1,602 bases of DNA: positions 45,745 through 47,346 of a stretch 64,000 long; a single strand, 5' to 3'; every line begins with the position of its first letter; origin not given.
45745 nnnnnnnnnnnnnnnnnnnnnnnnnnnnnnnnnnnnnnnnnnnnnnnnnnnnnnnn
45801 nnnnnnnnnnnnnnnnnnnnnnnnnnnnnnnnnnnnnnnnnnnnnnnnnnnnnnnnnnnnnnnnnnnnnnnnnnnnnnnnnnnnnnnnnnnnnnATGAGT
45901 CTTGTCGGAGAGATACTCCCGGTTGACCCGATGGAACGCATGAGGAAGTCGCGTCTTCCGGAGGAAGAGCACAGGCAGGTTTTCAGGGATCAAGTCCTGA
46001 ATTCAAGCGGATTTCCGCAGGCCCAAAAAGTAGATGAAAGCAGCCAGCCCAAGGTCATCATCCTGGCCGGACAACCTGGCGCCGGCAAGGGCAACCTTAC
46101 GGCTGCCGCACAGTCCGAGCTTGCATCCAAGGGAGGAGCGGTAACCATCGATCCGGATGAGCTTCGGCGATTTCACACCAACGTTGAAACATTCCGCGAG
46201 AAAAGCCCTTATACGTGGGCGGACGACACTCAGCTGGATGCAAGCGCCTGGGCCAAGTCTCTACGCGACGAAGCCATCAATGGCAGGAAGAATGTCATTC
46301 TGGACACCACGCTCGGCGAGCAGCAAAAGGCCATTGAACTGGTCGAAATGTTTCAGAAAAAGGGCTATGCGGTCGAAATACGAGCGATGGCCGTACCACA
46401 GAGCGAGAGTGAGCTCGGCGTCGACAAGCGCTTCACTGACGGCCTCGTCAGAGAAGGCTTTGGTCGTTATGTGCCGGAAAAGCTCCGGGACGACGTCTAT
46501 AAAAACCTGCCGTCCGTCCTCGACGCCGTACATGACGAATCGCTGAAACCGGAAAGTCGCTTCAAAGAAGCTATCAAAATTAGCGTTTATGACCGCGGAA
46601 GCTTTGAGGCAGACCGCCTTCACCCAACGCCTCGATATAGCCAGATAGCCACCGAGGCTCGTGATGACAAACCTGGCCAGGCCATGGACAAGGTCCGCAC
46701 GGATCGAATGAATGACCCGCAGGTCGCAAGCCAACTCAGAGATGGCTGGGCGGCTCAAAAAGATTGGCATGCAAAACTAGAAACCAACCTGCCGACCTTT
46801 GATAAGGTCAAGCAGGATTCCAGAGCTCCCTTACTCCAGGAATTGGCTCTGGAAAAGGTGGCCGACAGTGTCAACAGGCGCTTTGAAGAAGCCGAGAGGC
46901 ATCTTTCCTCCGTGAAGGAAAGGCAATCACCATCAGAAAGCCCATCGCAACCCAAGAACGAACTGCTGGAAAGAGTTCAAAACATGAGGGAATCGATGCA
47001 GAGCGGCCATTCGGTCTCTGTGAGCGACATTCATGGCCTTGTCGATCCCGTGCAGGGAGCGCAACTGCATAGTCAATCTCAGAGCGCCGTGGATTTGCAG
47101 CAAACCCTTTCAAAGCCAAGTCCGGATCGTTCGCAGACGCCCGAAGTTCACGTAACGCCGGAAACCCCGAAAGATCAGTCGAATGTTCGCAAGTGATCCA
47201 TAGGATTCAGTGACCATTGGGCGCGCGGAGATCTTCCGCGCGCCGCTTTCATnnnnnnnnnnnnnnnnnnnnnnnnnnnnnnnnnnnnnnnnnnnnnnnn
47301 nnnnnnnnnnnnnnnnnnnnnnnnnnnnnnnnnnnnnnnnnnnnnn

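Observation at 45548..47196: Epsilon/zeta-type toxin-antitoxin pair whose zeta toxin carries a 160-aa low-complexity C-terminal tail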

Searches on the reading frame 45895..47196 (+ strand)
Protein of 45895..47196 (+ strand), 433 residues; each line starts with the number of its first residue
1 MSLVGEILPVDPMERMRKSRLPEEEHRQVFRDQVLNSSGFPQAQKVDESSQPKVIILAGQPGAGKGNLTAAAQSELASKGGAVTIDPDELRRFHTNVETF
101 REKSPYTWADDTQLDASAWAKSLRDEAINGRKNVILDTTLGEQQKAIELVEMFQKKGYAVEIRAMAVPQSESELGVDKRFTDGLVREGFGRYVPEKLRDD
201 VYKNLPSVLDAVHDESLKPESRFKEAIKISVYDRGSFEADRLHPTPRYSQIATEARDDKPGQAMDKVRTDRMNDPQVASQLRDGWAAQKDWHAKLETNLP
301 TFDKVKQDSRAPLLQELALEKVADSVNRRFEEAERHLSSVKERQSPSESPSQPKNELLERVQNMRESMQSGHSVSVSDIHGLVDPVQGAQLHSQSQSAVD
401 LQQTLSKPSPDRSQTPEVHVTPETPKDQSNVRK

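Call 3: search_protein_families(library=pfam, proteins=[window:45895-47196:+], max_evalue=1)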
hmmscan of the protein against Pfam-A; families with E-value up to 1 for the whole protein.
window:45895-47196:+ (433 aa): 14 families
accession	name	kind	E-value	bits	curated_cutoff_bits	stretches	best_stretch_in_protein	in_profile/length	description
PF06414.18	Zeta_toxin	-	9.4e-47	159.5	22.3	1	44-223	8-184/199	Zeta toxin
PF13671.12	AAA_33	-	1.2e-09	39.1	27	1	54-180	1-119/143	AAA domain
PF13191.12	AAA_16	-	0.00051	21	32.6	1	48-142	20-104/167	AAA ATPase domain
PF03036.21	Perilipin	-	0.0077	15.8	33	1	279-407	231-353/403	Perilipin family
PF00005.33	ABC_tran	-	0.0096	17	25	1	53-115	12-72/137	ABC transporter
PF07931.18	CPT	-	0.031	14.5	22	1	53-154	2-105/172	Chloramphenicol phosphotransferase-like protein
PF13481.12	AAA_25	-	0.055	13.5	27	0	53-83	34-63/195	AAA domain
PF03308.22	MeaB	-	0.087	12.2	23.1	1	48-85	29-66/273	Methylmalonyl Co-A mutase-associated GTPase MeaB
PF08433.16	KTI12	-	0.1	12.6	22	1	55-138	4-78/271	Chromatin associated protein KTI12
PF03193.22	RsgA_GTPase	-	0.11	12.8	30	1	42-84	96-138/174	RsgA GTPase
PF01583.26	APS_kinase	-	0.12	12.8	21.1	1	52-92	2-43/152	Adenylylsulphate kinase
PF20720.3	nSTAND3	-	0.13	12.3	27.2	1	49-111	14-73/155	Novel STAND NTPase 3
PF24883.2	NPHP3_N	-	0.18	12.4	24.8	1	46-82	16-52/164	Nephrocystin 3, N-terminal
PF13238.12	AAA_18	-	0.19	12.6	29.4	1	55-143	1-84/128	AAA domain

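Call 4: search_protein_families(library=ncbifam, proteins=[window:45895-47196:+], max_evalue=1)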
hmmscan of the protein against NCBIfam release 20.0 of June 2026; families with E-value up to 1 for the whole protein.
window:45895-47196:+ (433 aa): 12 families
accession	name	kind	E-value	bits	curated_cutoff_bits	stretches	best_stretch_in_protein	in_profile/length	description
NF041574.1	antitoxPezT_Strep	equivalog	1.6e-09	37.3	470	1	47-182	27-160/251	type II toxin-antitoxin system toxin PezT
TIGR03420.1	DnaA_homol_Hda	equivalog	0.0054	16.3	194.8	1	41-113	27-100/226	DnaA regulatory inactivator Hda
NF006746.0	PRK09270.1-5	subfamily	0.0062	15.5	250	1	49-87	18-56/210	nucleoside/nucleotide kinase family protein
NF004041.0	PRK05541.1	subfamily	0.0097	16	127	1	49-96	4-52/176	adenylyl-sulfate kinase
NF041405.1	XopAJ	subfamily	0.013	14.7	300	1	44-183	51-197/324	XopAJ/AvrRxo1 family type III secretion system effector zeta toxin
TIGR00455.1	apsK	equivalog_domain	0.067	12.8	138.7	1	47-92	13-59/184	adenylyl-sulfate kinase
TIGR00750.1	lao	equivalog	0.077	12.1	240.75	0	49-85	31-67/300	methylmalonyl Co-A mutase-associated GTPase MeaB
TIGR01166.1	cbiO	subfamily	0.13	11.7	211.8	1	50-108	16-74/190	cobalt ABC transporter, ATP-binding protein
NF005378.0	PRK06921.1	subfamily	0.15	11.1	207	1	51-79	116-144/266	hypothetical protein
NF009043.0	PRK12377.1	subfamily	0.18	11.4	389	0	55-85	104-134/248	ATP-binding protein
NF052612.1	sll0565_fam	equivalog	0.27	11.6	50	0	326-371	3-48/106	sll0565 family protein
TIGR04529.1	MTB_hemophore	subfamily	0.58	11.1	32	0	239-286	18-65/77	hemophore-related protein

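Call 5: search_solved_structures(query=window:45895-47196:+, max_evalue=1, show_alignments=3)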
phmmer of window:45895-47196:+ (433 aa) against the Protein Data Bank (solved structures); distinct sequences matched with E-value up to 1: 6.
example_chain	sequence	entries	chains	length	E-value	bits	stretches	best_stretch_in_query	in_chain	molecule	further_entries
1gvn_B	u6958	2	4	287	4.6e-13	52.2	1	43-232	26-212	ZETA | Zeta-toxin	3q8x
2p5t_B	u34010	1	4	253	1.6e-05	27.5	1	48-205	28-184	PezT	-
4jlo_A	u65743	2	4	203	0.4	12.9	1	54-162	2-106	Adenylate kinase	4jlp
4jky_A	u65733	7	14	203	0.4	12.9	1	54-162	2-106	Adenylate kinase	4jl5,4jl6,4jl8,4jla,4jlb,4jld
2rgx_A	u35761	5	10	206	0.42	12.9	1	54-162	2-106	Adenylate kinase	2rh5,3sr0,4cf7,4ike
1ytd_A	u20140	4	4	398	0.84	11.9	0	115-158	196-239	nicotinate phosphoribosyltransferase from Thermoplasma acidophilum | Nicotinate Phosphoribosyltransferase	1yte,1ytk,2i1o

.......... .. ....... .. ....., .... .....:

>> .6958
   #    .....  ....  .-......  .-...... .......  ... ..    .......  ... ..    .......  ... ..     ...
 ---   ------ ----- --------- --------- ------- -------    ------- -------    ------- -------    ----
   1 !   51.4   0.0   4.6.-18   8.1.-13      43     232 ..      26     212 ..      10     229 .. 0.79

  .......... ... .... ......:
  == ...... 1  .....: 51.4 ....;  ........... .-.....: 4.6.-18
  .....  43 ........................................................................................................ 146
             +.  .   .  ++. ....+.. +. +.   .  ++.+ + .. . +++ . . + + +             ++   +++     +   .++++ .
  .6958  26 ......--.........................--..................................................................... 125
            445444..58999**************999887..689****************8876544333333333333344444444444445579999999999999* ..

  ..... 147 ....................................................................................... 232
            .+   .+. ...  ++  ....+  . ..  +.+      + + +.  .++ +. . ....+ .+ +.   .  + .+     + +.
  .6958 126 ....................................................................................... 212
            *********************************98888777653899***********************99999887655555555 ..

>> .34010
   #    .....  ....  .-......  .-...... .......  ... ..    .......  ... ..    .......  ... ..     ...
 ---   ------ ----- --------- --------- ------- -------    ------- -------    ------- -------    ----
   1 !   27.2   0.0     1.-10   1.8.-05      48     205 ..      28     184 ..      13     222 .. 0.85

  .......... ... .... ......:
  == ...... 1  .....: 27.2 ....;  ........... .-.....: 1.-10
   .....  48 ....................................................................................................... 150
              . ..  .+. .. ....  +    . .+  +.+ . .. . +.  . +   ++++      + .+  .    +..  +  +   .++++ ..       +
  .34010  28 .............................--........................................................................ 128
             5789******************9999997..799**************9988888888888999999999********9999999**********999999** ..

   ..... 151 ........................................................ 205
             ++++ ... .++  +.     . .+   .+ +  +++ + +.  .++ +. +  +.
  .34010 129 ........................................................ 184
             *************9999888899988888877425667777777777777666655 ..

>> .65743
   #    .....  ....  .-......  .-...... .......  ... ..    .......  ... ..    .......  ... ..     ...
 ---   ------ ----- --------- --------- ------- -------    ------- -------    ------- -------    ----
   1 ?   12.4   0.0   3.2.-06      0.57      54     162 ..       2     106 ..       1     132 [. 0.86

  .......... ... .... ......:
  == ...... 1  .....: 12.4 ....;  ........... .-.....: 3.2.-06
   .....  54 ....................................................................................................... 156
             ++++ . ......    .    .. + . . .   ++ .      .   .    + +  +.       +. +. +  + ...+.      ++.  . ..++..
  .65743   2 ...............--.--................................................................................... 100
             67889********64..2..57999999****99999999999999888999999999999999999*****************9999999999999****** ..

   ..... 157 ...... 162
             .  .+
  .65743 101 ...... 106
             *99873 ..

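Call 6: find_homologous_proteins(query=window:45895-47196:+)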
Query window:45895-47196:+ (433 aa): 114 proteins with E <= 0.001 among 8000 candidates.
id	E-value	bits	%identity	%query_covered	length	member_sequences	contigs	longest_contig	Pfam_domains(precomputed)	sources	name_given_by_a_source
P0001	2.7e-280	947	100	100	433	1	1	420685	PF06414.19,PF13671.13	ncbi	-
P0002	1.0e-107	379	51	90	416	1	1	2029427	PF06414.19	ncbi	-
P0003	2.4e-69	253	44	74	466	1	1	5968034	PF06414.19,PF13671.13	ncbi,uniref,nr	ncbi:zeta toxin family protein [Lysobacter sp. K5869]|uniref:zeta toxin family protein n=1 Tax=Lysob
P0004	4.4e-68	248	46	73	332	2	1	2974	PF06414.19,PF13671.13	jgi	jgi:predicted ABC-type ATPase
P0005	1.1e-65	240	43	73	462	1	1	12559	PF06414.19,PF13671.13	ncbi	ncbi:MAG: zeta toxin family protein [Lysobacter sp.]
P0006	5.3e-64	235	43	72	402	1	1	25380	PF06414.19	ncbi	-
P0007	7.0e-63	231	44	73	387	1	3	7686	PF06414.19,PF20410.4,PF13671.13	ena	-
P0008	8.1e-62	228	43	72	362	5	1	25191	PF06414.19,PF13671.13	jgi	-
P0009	6.8e-61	225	41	75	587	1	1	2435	PF06414.19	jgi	jgi:hypothetical protein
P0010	2.1e-60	223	42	73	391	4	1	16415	PF06414.19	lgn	-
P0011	6.4e-60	221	42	73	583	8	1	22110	PF06414.19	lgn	-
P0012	7.7e-60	221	42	72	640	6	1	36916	PF06414.19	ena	-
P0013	1.0e-59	221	43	72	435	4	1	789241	PF06414.19,PF13671.13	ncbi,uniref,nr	ncbi:zeta toxin family protein [Stenotrophomonas sp. CFBP 13718]|uniref:zeta toxin family protein n=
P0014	1.1e-59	221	41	73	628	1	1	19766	PF06414.19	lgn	-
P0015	1.6e-59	220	42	72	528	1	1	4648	PF06414.19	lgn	-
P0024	3.7e-57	212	38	77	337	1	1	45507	PF06414.19,PF13671.13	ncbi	-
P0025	4.6e-57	212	38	78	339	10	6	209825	PF06414.19,PF13671.13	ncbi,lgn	-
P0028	2.7e-56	210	41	73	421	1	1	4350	PF06414.19,PF20410.4,PF13671.13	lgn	-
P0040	1.0e-54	204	42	68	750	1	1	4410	PF06414.19,PF20410.4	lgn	-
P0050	4.8e-53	199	39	73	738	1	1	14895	PF06414.19,PF13671.13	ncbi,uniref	ncbi:zeta toxin family protein [Luteibacter sp.]|uniref:zeta toxin family protein n=1 Tax=Luteibacte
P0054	6.9e-52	195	36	74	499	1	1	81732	PF06414.19,PF20410.4,PF13671.13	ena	-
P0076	8.2e-49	185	35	79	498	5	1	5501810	PF06414.19,PF20410.4,PF13671.13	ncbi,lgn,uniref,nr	ncbi:zeta toxin family protein [Dyella sp. GSA-30]|uniref:zeta toxin family protein n=1 Tax=Dyella s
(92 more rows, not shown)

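Call 8: search_protein_families(library=pfam, proteins=[P0002, P0003, P0007, P0028, P0054, P0013, P0076, P0040, P0012, P0050], max_evalue=0.01)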
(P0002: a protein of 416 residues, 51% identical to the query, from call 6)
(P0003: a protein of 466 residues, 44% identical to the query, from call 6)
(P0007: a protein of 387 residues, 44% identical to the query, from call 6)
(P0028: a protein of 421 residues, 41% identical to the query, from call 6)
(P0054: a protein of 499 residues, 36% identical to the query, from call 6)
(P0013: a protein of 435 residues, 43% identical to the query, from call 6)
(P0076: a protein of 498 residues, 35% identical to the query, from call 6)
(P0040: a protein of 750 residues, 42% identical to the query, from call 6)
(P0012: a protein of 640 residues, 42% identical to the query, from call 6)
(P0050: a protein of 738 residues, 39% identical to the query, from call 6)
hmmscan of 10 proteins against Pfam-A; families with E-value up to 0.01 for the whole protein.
P0002 (416 aa): 4 families
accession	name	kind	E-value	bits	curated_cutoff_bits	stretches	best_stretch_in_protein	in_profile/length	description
PF06414.18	Zeta_toxin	-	5.3e-47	160.3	22.3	1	41-221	12-189/199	Zeta toxin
PF13671.12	AAA_33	-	9.6e-05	23.2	27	1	48-160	2-106/143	AAA domain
PF13191.12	AAA_16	-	0.00019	22.4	32.6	0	41-121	21-103/167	AAA ATPase domain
PF13238.12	AAA_18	-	0.0004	21.3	29.4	1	48-136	1-84/128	AAA domain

P0003 (466 aa): 3 families
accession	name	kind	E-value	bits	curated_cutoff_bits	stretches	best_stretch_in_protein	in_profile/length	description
PF06414.18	Zeta_toxin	-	7e-48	163.2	22.3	1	31-225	9-198/199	Zeta toxin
PF13671.12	AAA_33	-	1.1e-08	36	27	1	42-156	2-108/143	AAA domain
PF13238.12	AAA_18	-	0.0045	17.9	29.4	1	42-127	1-81/128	AAA domain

P0007 (387 aa): 4 families
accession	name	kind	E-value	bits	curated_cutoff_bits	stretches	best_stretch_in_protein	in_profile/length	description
PF06414.18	Zeta_toxin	-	2.8e-51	174.2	22.3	1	31-217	11-198/199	Zeta toxin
PF13671.12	AAA_33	-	1.1e-07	32.6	27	1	39-182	2-135/143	AAA domain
PF20410.3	X-Tfes_XVIPCD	-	3.7e-07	31.1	24.9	1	296-358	51-100/101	X-Tfes, XVIPCD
PF13191.12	AAA_16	-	0.0049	17.8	32.6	1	19-110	6-103/167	AAA ATPase domain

P0028 (421 aa): 3 families
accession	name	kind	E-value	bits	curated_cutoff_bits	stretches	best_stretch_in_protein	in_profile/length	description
PF06414.18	Zeta_toxin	-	7.9e-50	169.5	22.3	1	30-217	10-198/199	Zeta toxin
PF20410.3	X-Tfes_XVIPCD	-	1.3e-06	29.3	24.9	1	318-384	31-97/101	X-Tfes, XVIPCD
PF13671.12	AAA_33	-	2.3e-06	28.4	27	1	39-165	2-122/143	AAA domain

P0054 (499 aa): 4 families
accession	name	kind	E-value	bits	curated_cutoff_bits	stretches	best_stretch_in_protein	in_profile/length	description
PF06414.18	Zeta_toxin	-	1e-48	165.9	22.3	1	24-210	10-197/199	Zeta toxin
PF20410.3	X-Tfes_XVIPCD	-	1.2e-25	90.5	24.9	1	371-471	1-101/101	X-Tfes, XVIPCD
PF13671.12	AAA_33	-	5.2e-06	27.3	27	1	33-144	2-107/143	AAA domain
PF13191.12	AAA_16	-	0.0048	17.8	32.6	0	15-103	10-102/167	AAA ATPase domain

P0013 (435 aa): 2 families
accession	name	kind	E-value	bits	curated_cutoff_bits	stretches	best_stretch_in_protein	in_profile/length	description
PF06414.18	Zeta_toxin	-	4.9e-51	173.4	22.3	1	30-217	10-198/199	Zeta toxin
PF13671.12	AAA_33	-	2.3e-07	31.7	27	1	39-149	2-106/143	AAA domain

P0076 (498 aa): 5 families
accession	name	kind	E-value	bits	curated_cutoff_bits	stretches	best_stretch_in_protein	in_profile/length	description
PF06414.18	Zeta_toxin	-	9e-49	166.1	22.3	1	24-211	10-198/199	Zeta toxin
PF20410.3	X-Tfes_XVIPCD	-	4.4e-27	95.1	24.9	1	368-468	1-101/101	X-Tfes, XVIPCD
PF13671.12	AAA_33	-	1.3e-07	32.5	27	1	33-147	2-110/143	AAA domain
PF13238.12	AAA_18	-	0.006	17.5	29.4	0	33-122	1-87/128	AAA domain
PF13191.12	AAA_16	-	0.006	17.5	32.6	0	24-104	18-103/167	AAA ATPase domain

P0040 (750 aa): 4 families
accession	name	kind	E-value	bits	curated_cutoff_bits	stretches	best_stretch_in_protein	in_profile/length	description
PF06414.18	Zeta_toxin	-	4.7e-52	176.8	22.3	1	35-221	11-198/199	Zeta toxin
PF20410.3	X-Tfes_XVIPCD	-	3.6e-06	27.9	24.9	1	515-616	1-100/101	X-Tfes, XVIPCD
PF13671.12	AAA_33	-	0.00022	22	27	1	43-164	2-117/143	AAA domain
PF13238.12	AAA_18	-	0.0021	19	29.4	0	43-128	1-83/128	AAA domain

P0012 (640 aa): 2 families
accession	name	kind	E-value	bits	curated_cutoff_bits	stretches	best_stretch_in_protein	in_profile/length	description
PF06414.18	Zeta_toxin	-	6.2e-45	153.5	22.3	1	32-217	12-198/199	Zeta toxin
PF13671.12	AAA_33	-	0.00083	20.1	27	1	39-144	2-101/143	AAA domain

P0050 (738 aa): 2 families
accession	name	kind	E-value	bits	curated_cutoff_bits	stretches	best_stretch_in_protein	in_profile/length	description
PF06414.18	Zeta_toxin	-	3.9e-48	164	22.3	1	30-215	10-196/199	Zeta toxin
PF13671.12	AAA_33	-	2e-05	25.4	27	1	39-164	2-121/143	AAA domain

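Call 17: find_encoding_contigs(protein=P0001, flank=10000, max_places=3)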
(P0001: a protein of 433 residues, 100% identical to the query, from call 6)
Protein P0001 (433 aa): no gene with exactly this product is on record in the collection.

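Call 18: find_encoding_contigs(protein=P0002, flank=10000, max_places=3)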
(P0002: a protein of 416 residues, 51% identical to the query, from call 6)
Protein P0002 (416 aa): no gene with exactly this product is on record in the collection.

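Call 31: list_cluster_members(proteins=[P0001, P0002, P0115, P0003, P0024, P0025])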
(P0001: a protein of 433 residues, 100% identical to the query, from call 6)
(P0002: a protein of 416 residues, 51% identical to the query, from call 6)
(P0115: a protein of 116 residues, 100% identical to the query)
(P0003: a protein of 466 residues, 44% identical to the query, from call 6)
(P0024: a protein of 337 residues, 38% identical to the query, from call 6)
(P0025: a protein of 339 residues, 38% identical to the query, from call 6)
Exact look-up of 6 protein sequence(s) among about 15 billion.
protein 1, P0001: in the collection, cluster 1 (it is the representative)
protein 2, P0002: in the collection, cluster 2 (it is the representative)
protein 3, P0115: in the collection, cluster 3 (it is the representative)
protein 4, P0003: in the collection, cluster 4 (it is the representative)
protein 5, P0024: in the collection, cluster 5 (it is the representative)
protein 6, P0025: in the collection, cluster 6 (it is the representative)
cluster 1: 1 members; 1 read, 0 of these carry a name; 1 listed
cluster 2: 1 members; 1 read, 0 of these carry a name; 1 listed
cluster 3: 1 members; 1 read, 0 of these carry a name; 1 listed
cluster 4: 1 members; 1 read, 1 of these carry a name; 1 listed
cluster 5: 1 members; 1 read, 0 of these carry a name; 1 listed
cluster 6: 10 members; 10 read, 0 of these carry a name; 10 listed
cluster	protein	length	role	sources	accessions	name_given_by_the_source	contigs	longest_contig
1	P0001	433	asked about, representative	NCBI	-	-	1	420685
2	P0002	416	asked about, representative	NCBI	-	-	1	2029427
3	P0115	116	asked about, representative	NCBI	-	-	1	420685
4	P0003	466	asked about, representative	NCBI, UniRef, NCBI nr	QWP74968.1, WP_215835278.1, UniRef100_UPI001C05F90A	zeta toxin family protein [Lysobacter sp. K5869] | zeta toxin family protein n=1 Tax=Lysobacter sp. K5869 TaxID=2820808 RepID=UPI001C05F90A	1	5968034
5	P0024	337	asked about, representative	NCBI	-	-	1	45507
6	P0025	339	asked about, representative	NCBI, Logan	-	-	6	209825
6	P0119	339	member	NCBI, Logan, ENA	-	-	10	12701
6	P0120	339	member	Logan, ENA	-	-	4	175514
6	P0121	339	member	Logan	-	-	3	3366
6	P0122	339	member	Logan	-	-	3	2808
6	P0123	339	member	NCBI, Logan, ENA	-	-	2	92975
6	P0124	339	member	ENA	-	-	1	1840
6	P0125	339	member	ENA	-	-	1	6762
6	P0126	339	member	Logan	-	-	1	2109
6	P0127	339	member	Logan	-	-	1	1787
